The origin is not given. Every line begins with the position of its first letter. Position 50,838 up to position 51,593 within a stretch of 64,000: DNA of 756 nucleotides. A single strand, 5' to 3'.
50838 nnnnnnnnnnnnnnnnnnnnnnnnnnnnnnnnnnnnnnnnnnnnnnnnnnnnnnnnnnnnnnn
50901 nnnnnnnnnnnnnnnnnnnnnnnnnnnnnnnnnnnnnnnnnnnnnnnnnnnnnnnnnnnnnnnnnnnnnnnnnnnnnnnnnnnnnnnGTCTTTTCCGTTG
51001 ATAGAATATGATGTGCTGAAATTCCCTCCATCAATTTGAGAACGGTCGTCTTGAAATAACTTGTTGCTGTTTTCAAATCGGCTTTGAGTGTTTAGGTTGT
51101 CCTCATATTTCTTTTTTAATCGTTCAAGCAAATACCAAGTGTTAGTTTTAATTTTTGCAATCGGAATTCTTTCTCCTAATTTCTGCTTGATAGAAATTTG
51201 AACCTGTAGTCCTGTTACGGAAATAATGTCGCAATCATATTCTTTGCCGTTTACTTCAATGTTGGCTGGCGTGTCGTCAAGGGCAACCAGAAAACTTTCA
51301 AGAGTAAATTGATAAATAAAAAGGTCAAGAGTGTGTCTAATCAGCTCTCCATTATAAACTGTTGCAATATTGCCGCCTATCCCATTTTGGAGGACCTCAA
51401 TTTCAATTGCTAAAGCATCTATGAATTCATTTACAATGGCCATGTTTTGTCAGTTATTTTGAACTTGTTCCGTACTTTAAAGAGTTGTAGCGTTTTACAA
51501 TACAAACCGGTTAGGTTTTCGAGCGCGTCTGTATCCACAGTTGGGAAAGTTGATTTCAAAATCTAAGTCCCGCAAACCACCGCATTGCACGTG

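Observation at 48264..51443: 1059-aa fusion: unknown N-domain + Upf1/DNA2-type SF1 helicase with coiled-coil insert + single-HKD PLD nuclease + topoisomerase-type zinc ribbon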

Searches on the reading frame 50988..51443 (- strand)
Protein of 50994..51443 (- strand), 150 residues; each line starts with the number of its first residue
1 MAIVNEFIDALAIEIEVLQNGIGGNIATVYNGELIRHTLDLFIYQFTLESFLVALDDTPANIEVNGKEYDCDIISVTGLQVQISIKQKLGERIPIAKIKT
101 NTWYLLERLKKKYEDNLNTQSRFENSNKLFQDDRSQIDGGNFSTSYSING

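Call 57: search_protein_representatives(alignment_id=A3)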
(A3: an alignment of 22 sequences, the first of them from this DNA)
Query: 22 sequences, 152 profile positions. Proteins with E-value up to 0.001 (for the whole library): 1017; up to 1e-10: 455; up to 1e-30: 58. The best 150 are listed.
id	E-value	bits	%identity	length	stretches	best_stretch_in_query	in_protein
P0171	6.7e-66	237.1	-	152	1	2-151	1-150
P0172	7.8e-61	220.7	-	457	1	2-151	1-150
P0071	3.8e-58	212.0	-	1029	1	2-151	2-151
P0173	4.6e-58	211.7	-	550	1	3-151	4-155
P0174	6.1e-57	208.0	-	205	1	3-151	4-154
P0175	4.1e-56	205.3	-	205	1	3-151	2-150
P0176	4.1e-54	198.8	-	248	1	2-119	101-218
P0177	7.0e-54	198.1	-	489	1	4-139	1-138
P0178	1.3e-52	194.0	-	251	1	3-143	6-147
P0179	1.5e-52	193.8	-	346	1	4-149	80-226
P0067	4.5e-52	192.2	-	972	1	2-151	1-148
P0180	1.2e-51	190.9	-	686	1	2-142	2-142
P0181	1.8e-51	190.2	-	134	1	3-134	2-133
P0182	8.6e-51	188.1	-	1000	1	3-135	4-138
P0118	3.1e-50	186.2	-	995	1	3-150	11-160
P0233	1.9e-25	105.7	-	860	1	10-139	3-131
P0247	3.4e-22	95.2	-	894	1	8-144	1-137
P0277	1.2e-18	83.7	-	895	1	6-142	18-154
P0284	2.6e-18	82.6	-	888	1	3-117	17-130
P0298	1.4e-17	80.2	-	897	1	4-125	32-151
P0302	3.2e-17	79.1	-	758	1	4-146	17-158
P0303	3.6e-17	78.9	-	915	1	10-134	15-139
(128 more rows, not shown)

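Call 61: search_protein_families(library=pfam, proteins=[P0233, P0247, P0284, P0298, P0303, P0277, P0302], max_evalue=0.01)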
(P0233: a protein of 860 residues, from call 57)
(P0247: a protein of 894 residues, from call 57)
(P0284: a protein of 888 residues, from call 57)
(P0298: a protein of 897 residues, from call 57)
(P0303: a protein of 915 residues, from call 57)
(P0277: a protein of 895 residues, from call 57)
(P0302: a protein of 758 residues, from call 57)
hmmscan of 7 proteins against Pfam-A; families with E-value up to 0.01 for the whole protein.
P0233 (860 aa): 17 families
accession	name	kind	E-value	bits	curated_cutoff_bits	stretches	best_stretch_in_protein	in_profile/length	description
PF13087.12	AAA_12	-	1.4e-32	113.3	27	1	450-635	14-194/195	AAA domain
PF13086.12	AAA_11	-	8.7e-31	108.1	27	1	144-424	2-256/257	AAA domain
PF13245.12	AAA_19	-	7.5e-16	59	25.1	1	148-421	1-132/134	AAA domain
PF13604.12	AAA_30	-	6.8e-13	49.2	27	1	145-201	3-61/191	AAA domain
PF13361.12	UvrD_C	-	1.5e-08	34.9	25.6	1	570-632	284-346/350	UvrD-like helicase C-terminal domain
PF01443.25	Viral_helicase1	-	4.6e-07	30.3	21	0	370-434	48-113/228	Viral superfamily 1 RNA helicase core domain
PF13538.12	UvrD_C_2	-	1.2e-05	25.5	27.4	1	576-632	4-52/52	UvrD-like helicase C-terminal domain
PF00004.35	AAA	-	2.8e-05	25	21.2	1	163-215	3-51/131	ATPase family associated with various cellular activities (AAA)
PF04851.21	ResIII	-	0.00015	22.2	22.5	1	145-212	5-78/164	Type III restriction enzyme, res subunit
PF01656.29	CbiA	-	0.00023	21.6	25.4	1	168-328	9-86/125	CobQ/CobB/MinD/ParA nucleotide binding domain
PF05127.21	NAT10_TcmA_helicase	-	0.00083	19.7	22.7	0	341-404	48-112/176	RNA cytidine acetyltransferase NAT10/TcmA, helicase domain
PF13091.12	PLDc_2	-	0.00086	19.6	27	1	685-777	6-99/132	PLD-like domain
PF03193.22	RsgA_GTPase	-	0.0011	19.3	30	0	690-764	22-98/174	RsgA GTPase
PF03205.20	MobB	-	0.0012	19.2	26.6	1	163-294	4-127/133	Molybdopterin guanine dinucleotide synthesis protein B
PF13401.12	AAA_22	-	0.003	18.3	27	0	159-197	6-44/130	AAA domain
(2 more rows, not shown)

P0247 (894 aa): 13 families
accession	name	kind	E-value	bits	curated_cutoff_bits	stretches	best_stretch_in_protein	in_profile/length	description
PF13087.12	AAA_12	-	4.7e-36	124.6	27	1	468-652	13-194/195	AAA domain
PF13086.12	AAA_11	-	1.2e-31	110.9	27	1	143-443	1-257/257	AAA domain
PF13245.12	AAA_19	-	1.8e-13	51.3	25.1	1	148-439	1-132/134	AAA domain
PF13604.12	AAA_30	-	2.9e-10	40.6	27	1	143-201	1-61/191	AAA domain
PF01443.25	Viral_helicase1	-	2.7e-09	37.6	21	0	353-440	11-101/228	Viral superfamily 1 RNA helicase core domain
PF13361.12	UvrD_C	-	2.5e-07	30.9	25.6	1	582-649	275-346/350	UvrD-like helicase C-terminal domain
PF00580.27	UvrD-helicase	-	3.3e-06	27.4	23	1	144-368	1-216/271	UvrD/REP helicase N-terminal domain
PF13538.12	UvrD_C_2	-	1.2e-05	25.5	27.4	1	591-649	2-52/52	UvrD-like helicase C-terminal domain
PF04851.21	ResIII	-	3.7e-05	24.1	22.5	1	142-244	2-115/164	Type III restriction enzyme, res subunit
PF05127.21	NAT10_TcmA_helicase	-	0.00082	19.7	22.7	0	391-423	80-113/176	RNA cytidine acetyltransferase NAT10/TcmA, helicase domain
PF00448.28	SRP54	-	0.0028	17.8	22.7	0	160-194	3-37/196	SRP54-type protein, GTPase domain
PF00004.35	AAA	-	0.0062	17.4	21.2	1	162-209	2-49/131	ATPase family associated with various cellular activities (AAA)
PF02492.25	cobW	-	0.0097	15.9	20.7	0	161-207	3-50/180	CobW/HypB/UreG, nucleotide-binding domain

P0284 (888 aa): 9 families
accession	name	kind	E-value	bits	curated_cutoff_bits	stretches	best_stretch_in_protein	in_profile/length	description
PF13087.12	AAA_12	-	1.9e-38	132.5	27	1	430-615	14-192/195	AAA domain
PF13086.12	AAA_11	-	6e-28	98.7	27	1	176-399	2-254/257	AAA domain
PF13604.12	AAA_30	-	7.4e-13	49.1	27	2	176-236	2-64/191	AAA domain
PF13245.12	AAA_19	-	2.6e-10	41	25.1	1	180-398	1-132/134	AAA domain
PF01396.24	Zn_ribbon_Top1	-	1.2e-09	38.2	32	1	851-882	3-34/39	Topoisomerase DNA binding C4 zinc finger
PF13538.12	UvrD_C_2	-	2.5e-06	27.7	27.4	1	557-612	2-50/52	UvrD-like helicase C-terminal domain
PF05127.21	NAT10_TcmA_helicase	-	5.5e-05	23.5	22.7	1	197-245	4-53/176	RNA cytidine acetyltransferase NAT10/TcmA, helicase domain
PF01443.25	Viral_helicase1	-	0.00065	20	21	0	541-614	166-227/228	Viral superfamily 1 RNA helicase core domain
PF13361.12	UvrD_C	-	0.0076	16.1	25.6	0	538-612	269-344/350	UvrD-like helicase C-terminal domain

P0298 (897 aa): 13 families
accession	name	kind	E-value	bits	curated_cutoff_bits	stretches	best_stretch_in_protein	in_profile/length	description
PF13086.12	AAA_11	-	3.4e-30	106.1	27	1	192-417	4-253/257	AAA domain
PF13087.12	AAA_12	-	4e-29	102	27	1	449-630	14-188/195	AAA domain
PF13604.12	AAA_30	-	3.6e-12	46.8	27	2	191-248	3-62/191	AAA domain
PF13245.12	AAA_19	-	1.3e-10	42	25.1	1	194-417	1-132/134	AAA domain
PF01396.24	Zn_ribbon_Top1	-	2.7e-09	37.1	32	1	859-894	2-37/39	Topoisomerase DNA binding C4 zinc finger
PF05127.21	NAT10_TcmA_helicase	-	2.8e-06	27.8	22.7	1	209-258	2-52/176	RNA cytidine acetyltransferase NAT10/TcmA, helicase domain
PF00580.27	UvrD-helicase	-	0.00071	19.8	23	1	192-260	3-73/271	UvrD/REP helicase N-terminal domain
PF04851.21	ResIII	-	0.00086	19.7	22.5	1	207-259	26-80/164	Type III restriction enzyme, res subunit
PF02562.22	PhoH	-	0.0025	17.8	27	1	191-246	6-62/205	PhoH-like protein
PF05970.20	PIF1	-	0.0046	17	25.9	0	206-244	24-62/223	PIF1-like helicase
PF13401.12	AAA_22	-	0.0063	17.3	27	0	207-262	8-64/130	AAA domain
PF07728.20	AAA_5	-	0.0066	16.9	22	0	208-318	3-103/139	AAA domain (dynein-related subfamily)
PF13191.12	AAA_16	-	0.0071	17.3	32.6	0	205-241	25-59/167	AAA ATPase domain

P0303 (915 aa): 16 families
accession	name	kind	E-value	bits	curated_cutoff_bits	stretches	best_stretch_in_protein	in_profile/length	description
PF13086.12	AAA_11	-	1.6e-35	123.6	27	1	160-405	3-255/257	AAA domain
PF13087.12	AAA_12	-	2.1e-29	102.9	27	1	437-632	16-193/195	AAA domain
PF13245.12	AAA_19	-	1.6e-14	54.7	25.1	1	163-403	1-132/134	AAA domain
PF13604.12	AAA_30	-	7.4e-14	52.4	27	2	160-222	3-67/191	AAA domain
PF01396.24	Zn_ribbon_Top1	-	1.1e-09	38.3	32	1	877-912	2-37/39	Topoisomerase DNA binding C4 zinc finger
PF13538.12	UvrD_C_2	-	2e-06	28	27.4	1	571-630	2-52/52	UvrD-like helicase C-terminal domain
PF00580.27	UvrD-helicase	-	2.2e-06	28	23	1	161-372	3-221/271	UvrD/REP helicase N-terminal domain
PF05970.20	PIF1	-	2.5e-06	27.7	25.9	0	384-406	136-158/223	PIF1-like helicase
PF03119.21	DNA_ligase_ZBD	-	2.4e-05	24.6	25.8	0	831-857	2-25/27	NAD-dependent DNA ligase C4 zinc finger domain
PF13408.12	Zn_ribbon_recom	-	2.8e-05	24.8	25.3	0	876-903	5-33/58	Recombinase zinc beta ribbon domain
PF05127.21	NAT10_TcmA_helicase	-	0.00013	22.3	22.7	1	178-226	2-51/176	RNA cytidine acetyltransferase NAT10/TcmA, helicase domain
PF00270.35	DEAD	-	0.00051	20.2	26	0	162-208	3-52/167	DEAD/DEAH box helicase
PF13401.12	AAA_22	-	0.00071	20.3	27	0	175-231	7-64/130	AAA domain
PF04851.21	ResIII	-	0.0013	19.1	22.5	0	161-217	6-69/164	Type III restriction enzyme, res subunit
PF02562.22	PhoH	-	0.0033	17.4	27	0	160-200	6-47/205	PhoH-like protein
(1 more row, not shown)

P0277 (895 aa): 8 families
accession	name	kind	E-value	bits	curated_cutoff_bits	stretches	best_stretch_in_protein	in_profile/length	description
PF13087.12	AAA_12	-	4.8e-34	118.1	27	1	431-619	7-189/195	AAA domain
PF13086.12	AAA_11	-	1e-32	114.4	27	1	174-410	2-256/257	AAA domain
PF13604.12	AAA_30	-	6.4e-14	52.6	27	1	174-237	2-67/191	AAA domain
PF13245.12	AAA_19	-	1e-10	42.3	25.1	1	178-406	1-131/134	AAA domain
PF05127.21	NAT10_TcmA_helicase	-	1.2e-06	29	22.7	1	193-247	2-57/176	RNA cytidine acetyltransferase NAT10/TcmA, helicase domain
PF04851.21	ResIII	-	1.4e-06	28.8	22.5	1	173-302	3-124/164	Type III restriction enzyme, res subunit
PF00580.27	UvrD-helicase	-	2.9e-05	24.3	23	1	175-329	2-149/271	UvrD/REP helicase N-terminal domain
PF13538.12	UvrD_C_2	-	7.2e-05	23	27.4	0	563-589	3-29/52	UvrD-like helicase C-terminal domain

P0302 (758 aa): 14 families
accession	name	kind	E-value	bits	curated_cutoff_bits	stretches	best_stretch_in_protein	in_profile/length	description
PF13087.12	AAA_12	-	1.2e-30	106.9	27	1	401-593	8-194/195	AAA domain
PF13086.12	AAA_11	-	2.3e-30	106.7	27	1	169-380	17-256/257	AAA domain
PF13604.12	AAA_30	-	4.5e-13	49.8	27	2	160-216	7-65/191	AAA domain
PF13245.12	AAA_19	-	6.2e-10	39.8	25.1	1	165-377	7-132/134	AAA domain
PF13538.12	UvrD_C_2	-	7.5e-07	29.4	27.4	1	534-588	2-50/52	UvrD-like helicase C-terminal domain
PF04851.21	ResIII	-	7.4e-06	26.4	22.5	1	171-347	25-134/164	Type III restriction enzyme, res subunit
PF09848.15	SLFN-g3_helicase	-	1.5e-05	24.9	24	0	170-218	2-52/354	Schlafen group 3, DNA/RNA helicase domain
PF05127.21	NAT10_TcmA_helicase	-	1.9e-05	25.1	22.7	0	288-358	38-109/176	RNA cytidine acetyltransferase NAT10/TcmA, helicase domain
PF01443.25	Viral_helicase1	-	2.2e-05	24.8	21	0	515-589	160-226/228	Viral superfamily 1 RNA helicase core domain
PF05970.20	PIF1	-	0.00013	22.1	25.9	0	362-386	140-164/223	PIF1-like helicase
PF13401.12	AAA_22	-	0.00015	22.5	27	1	168-227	4-64/130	AAA domain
PF13361.12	UvrD_C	-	0.00083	19.3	25.6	1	517-591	272-347/350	UvrD-like helicase C-terminal domain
PF00004.35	AAA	-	0.00084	20.2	21.2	0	173-209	2-35/131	ATPase family associated with various cellular activities (AAA)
PF01637.24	ATPase_2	-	0.0059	16.9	33.2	0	168-285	19-79/225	ATPase domain predominantly from Archaea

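Call 71: predict_structure(alignment_id=A3)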
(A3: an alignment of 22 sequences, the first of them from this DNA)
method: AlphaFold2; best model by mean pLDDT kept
length: 152 residues; sequences in the alignment: 22
mean_pLDDT: 87.1   pTM: 0.66
mean pLDDT of the five models: 87.1, 84.2, 83.9, 83.0, 81.5
residues with pLDDT >= 90: 73; 70-90: 69; 50-70: 9; < 50: 1
segments of 3 or more residues with pLDDT < 50: none
pLDDT, mean of each block of 10 residues (from residue 1): 82 88 84 95 96 86 95 94 96 96 86 84 80 80 73 49
secondary structure, 60 per line:
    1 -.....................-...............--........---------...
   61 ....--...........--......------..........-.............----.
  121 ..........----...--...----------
elements in order: H2-22 E24-38 E41-48 E58-64 E67-77 E80-85 E92-101 H103-115 H120-130 E135-137 E140-142

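Call 77: fold_search(model_id=the predicted structure, library=pdb)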
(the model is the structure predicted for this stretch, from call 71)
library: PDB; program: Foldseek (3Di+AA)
matches with E <= 10: 1541; with E <= 0.001: 0
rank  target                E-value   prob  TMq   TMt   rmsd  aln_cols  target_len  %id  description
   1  9io5_J                1.3e-03  1.00  0.36  0.11   3.7        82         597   15  Cryo-EM structure of G1-ATPase dimer from Mycoplasma mobile gliding machinery (released 2025-03-12)
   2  9io5_I                1.3e-03  1.00  0.34  0.11   3.7        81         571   17  Cryo-EM structure of G1-ATPase dimer from Mycoplasma mobile gliding machinery (released 2025-03-12)
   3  9io5_A                1.4e-03  1.00  0.37  0.13   3.4        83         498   17  Cryo-EM structure of G1-ATPase dimer from Mycoplasma mobile gliding machinery (released 2025-03-12)
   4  9io5_B                1.8e-03  1.00  0.37  0.12   3.3        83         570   17  Cryo-EM structure of G1-ATPase dimer from Mycoplasma mobile gliding machinery (released 2025-03-12)
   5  9io5_H                2.3e-03  1.00  0.32  0.11   4.5        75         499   19  Cryo-EM structure of G1-ATPase dimer from Mycoplasma mobile gliding machinery (released 2025-03-12)
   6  9io5_C                3.6e-03  1.00  0.35  0.11   3.5        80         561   16  Cryo-EM structure of G1-ATPase dimer from Mycoplasma mobile gliding machinery (released 2025-03-12)
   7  2xzo_A                9.5e-03  1.00  0.44  0.13   5.8       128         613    8  Upf1 helicase - RNA complex (released 2011-03-30)
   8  5b0o_A                1.1e-02  0.99  0.33  0.13   8.2       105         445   15  Structure of the FliH-FliI complex (released 2016-03-23)
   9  7fda_B                1.1e-02  0.98  0.28  0.12   5.9        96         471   12  CryoEM Structure of Reconstituted V-ATPase, state1 (released 2021-12-22)
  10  5dn6_E                1.2e-02  1.00  0.31  0.12   4.4        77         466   14  ATP synthase from Paracoccus denitrificans (released 2015-10-28)
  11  7fda_D                1.2e-02  1.00  0.34  0.14   5.4        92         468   14  CryoEM Structure of Reconstituted V-ATPase, state1 (released 2021-12-22)
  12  5cdf_E                1.4e-02  0.99  0.28  0.11   5.2        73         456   18  Structure at 2.3 A of the alpha/beta monomer of the F-ATPase from Paracoccus denitrificans (released 2015-10-07)
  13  4xc5_A                1.4e-02  0.72  0.24  0.22   9.8       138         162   10  CRYSTAL STRUCTURE OF THE T1L REOVIRUS ATTACHMENT PROTEIN SIGMA1 (released 2015-04-01)
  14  4gu3_A                1.5e-02  0.57  0.20  0.16  11.0       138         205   10  Crystal structure of the T1L reovirus attachment protein sigma1 in complex with the GM2 glycan (released 2012-12-05)
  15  4b3g_A                1.7e-02  0.99  0.44  0.15  10.3       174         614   13  crystal structure of Ighmbp2 helicase in complex with RNA (released 2012-09-26)
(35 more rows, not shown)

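Call 78: search_protein_families(library=pfam, proteins=[window:50994-51443:-], max_evalue=10)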
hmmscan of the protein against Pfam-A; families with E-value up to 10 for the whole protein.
window:50994-51443:- (150 aa): 0 families

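Call 90: search_solved_structures(query=A3, max_evalue=10, show_alignments=1)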
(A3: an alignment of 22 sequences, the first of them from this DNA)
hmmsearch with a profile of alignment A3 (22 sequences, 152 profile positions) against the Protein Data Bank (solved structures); distinct sequences matched with E-value up to 10: 1.
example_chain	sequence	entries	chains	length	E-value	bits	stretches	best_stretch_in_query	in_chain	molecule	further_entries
4dzn_A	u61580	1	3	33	0.9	12.6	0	9-22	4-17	COILED-COIL PEPTIDE CC-PIL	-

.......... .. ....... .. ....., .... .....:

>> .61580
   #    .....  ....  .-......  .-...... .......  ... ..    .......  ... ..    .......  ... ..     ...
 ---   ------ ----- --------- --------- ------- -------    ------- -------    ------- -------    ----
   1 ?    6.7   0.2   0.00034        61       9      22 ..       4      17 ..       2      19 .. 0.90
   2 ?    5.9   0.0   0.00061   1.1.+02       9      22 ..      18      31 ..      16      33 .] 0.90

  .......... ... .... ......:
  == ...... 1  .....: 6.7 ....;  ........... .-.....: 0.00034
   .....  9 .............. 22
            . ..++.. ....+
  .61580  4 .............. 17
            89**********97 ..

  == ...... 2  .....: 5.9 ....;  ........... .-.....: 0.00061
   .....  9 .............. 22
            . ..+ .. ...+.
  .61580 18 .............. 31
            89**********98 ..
